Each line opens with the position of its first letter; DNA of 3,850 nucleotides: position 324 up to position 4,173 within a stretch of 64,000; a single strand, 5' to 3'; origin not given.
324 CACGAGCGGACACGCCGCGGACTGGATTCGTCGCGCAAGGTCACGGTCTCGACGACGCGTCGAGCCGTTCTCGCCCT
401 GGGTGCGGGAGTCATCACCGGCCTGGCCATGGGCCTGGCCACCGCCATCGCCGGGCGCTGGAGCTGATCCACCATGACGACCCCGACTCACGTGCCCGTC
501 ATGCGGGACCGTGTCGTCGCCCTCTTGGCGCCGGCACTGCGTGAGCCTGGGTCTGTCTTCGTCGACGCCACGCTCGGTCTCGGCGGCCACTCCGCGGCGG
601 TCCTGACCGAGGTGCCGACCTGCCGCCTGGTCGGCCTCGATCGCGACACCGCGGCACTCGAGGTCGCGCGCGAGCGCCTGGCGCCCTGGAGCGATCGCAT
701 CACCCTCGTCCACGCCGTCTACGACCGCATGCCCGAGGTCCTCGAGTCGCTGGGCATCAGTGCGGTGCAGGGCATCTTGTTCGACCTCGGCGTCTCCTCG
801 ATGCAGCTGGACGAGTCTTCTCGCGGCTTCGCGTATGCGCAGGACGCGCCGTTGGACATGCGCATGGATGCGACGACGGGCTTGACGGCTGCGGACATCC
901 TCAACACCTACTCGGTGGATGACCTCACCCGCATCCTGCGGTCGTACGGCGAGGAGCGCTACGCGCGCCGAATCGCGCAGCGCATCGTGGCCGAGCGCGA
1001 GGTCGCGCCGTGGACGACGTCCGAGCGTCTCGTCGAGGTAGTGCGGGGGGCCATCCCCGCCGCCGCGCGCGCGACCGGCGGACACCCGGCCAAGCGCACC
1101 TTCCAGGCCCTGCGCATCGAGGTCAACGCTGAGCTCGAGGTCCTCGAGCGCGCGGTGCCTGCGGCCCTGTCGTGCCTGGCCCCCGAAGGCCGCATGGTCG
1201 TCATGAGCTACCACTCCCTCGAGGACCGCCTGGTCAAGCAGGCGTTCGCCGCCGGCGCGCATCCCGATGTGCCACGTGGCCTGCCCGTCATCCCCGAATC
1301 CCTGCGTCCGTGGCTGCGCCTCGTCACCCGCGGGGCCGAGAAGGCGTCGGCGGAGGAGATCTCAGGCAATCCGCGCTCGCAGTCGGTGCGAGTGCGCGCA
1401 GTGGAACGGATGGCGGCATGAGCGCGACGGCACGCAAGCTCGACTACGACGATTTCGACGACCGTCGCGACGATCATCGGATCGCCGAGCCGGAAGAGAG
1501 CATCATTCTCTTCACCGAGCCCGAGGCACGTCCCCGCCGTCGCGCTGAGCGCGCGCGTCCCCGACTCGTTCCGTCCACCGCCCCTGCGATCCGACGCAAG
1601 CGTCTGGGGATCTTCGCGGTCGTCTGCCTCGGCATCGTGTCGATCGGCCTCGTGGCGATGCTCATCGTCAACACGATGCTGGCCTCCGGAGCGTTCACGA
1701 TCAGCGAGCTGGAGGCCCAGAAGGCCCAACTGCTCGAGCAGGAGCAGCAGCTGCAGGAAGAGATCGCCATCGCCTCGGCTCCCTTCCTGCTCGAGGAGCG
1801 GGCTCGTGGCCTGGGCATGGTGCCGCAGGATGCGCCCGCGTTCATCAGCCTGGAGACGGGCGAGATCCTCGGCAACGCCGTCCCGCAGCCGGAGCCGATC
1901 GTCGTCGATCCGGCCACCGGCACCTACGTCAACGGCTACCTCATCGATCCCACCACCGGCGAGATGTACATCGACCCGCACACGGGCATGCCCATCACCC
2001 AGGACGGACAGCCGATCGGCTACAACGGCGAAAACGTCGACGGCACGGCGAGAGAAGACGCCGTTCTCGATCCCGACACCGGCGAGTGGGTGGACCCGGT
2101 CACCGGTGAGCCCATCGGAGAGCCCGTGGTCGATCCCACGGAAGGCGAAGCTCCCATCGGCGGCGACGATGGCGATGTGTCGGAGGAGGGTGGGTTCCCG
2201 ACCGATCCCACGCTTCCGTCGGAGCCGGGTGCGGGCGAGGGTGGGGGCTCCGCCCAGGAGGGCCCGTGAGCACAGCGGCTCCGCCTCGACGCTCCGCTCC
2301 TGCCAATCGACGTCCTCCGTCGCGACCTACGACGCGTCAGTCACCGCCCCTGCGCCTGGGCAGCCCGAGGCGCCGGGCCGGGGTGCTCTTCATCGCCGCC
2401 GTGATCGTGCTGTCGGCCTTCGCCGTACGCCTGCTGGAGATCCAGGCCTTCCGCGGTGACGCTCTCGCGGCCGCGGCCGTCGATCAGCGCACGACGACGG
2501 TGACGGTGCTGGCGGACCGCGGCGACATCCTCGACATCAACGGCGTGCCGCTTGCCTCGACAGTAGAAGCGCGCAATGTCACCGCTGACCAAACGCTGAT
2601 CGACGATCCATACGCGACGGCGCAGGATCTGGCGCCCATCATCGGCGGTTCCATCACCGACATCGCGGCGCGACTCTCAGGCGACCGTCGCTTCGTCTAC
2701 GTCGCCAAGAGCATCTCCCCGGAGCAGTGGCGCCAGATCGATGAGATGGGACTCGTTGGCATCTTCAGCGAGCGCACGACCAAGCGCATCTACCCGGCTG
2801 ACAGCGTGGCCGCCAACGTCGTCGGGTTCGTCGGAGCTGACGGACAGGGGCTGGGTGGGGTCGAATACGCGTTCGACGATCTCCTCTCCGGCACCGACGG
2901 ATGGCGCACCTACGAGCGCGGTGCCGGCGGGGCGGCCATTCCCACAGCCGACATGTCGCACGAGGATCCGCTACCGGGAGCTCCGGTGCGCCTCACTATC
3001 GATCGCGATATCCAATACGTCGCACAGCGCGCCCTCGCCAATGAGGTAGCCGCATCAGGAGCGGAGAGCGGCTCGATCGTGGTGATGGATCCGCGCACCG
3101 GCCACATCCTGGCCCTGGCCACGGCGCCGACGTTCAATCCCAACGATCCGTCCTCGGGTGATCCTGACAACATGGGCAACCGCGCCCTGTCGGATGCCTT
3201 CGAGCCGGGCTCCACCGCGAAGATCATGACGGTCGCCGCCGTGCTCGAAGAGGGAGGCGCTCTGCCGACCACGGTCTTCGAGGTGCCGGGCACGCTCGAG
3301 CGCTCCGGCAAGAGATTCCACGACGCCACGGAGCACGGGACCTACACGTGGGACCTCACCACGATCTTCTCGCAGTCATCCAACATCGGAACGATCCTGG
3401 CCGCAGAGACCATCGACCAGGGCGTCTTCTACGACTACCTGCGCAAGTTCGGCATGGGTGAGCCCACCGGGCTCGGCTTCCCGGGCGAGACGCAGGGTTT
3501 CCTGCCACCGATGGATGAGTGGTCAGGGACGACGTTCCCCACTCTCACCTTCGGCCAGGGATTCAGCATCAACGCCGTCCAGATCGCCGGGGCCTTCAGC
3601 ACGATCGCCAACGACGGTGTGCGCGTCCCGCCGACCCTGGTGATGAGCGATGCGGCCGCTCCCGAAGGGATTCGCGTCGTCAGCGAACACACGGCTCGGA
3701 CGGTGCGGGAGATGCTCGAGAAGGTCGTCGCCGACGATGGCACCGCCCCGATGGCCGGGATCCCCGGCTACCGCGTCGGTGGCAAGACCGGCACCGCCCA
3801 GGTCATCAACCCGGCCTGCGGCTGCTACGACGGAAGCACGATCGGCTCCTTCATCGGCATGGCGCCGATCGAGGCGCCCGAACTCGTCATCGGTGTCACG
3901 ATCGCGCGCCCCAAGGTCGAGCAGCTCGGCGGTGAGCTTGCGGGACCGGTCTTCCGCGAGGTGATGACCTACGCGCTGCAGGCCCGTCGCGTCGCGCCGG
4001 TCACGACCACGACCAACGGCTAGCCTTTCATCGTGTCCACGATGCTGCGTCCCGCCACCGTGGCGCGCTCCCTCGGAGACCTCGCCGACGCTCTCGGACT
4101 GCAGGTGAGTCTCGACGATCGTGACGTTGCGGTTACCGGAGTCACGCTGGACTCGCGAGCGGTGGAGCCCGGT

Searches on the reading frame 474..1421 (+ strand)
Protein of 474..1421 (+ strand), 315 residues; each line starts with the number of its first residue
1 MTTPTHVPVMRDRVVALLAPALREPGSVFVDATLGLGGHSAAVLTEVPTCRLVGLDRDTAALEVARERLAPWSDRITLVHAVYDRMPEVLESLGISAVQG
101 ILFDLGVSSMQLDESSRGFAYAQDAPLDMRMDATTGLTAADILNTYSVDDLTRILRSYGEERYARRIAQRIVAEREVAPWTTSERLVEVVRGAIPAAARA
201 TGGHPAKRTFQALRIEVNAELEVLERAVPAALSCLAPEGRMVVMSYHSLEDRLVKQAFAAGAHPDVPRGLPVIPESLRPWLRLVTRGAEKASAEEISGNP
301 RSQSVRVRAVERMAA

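Call 8: search_protein_families(library=pfam, proteins=[window:474-1421:+], max_evalue=0.00001)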
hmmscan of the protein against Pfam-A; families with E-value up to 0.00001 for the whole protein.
window:474-1421:+ (315 aa): 1 family
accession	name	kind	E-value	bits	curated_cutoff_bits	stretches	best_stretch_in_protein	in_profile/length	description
PF01795.25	Methyltransf_5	-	3.7e-113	378.5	27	1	5-312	3-308/309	MraW methylase family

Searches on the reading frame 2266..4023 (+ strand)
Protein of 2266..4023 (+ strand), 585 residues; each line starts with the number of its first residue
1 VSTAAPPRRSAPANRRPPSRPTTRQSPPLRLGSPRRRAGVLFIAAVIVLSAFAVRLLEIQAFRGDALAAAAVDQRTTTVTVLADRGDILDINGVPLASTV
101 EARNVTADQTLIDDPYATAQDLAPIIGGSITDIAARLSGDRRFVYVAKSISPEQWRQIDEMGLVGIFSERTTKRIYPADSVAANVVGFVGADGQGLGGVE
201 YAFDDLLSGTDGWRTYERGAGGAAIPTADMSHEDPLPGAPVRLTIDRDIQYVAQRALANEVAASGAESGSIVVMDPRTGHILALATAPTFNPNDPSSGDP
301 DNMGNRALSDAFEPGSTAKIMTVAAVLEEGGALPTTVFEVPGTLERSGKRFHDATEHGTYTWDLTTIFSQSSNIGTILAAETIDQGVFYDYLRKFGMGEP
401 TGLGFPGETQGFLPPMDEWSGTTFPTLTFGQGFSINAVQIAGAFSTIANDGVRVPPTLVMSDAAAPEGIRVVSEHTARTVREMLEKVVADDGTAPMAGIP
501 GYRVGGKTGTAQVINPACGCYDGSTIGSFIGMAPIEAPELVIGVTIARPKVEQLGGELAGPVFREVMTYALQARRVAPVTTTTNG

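Call 8: search_protein_families(library=pfam, proteins=[window:2266-4023:+], max_evalue=0.00001)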
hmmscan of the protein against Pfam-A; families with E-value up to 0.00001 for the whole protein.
window:2266-4023:+ (585 aa): 2 families
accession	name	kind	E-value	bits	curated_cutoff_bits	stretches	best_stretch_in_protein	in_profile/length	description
PF00905.27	Transpeptidase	-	5.2e-74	249.6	22.1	1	269-567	1-298/299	Penicillin binding protein transpeptidase domain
PF03717.20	PBP_dimer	-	7e-16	59.6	24.4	1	83-226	4-177/180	Penicillin-binding Protein dimerisation domain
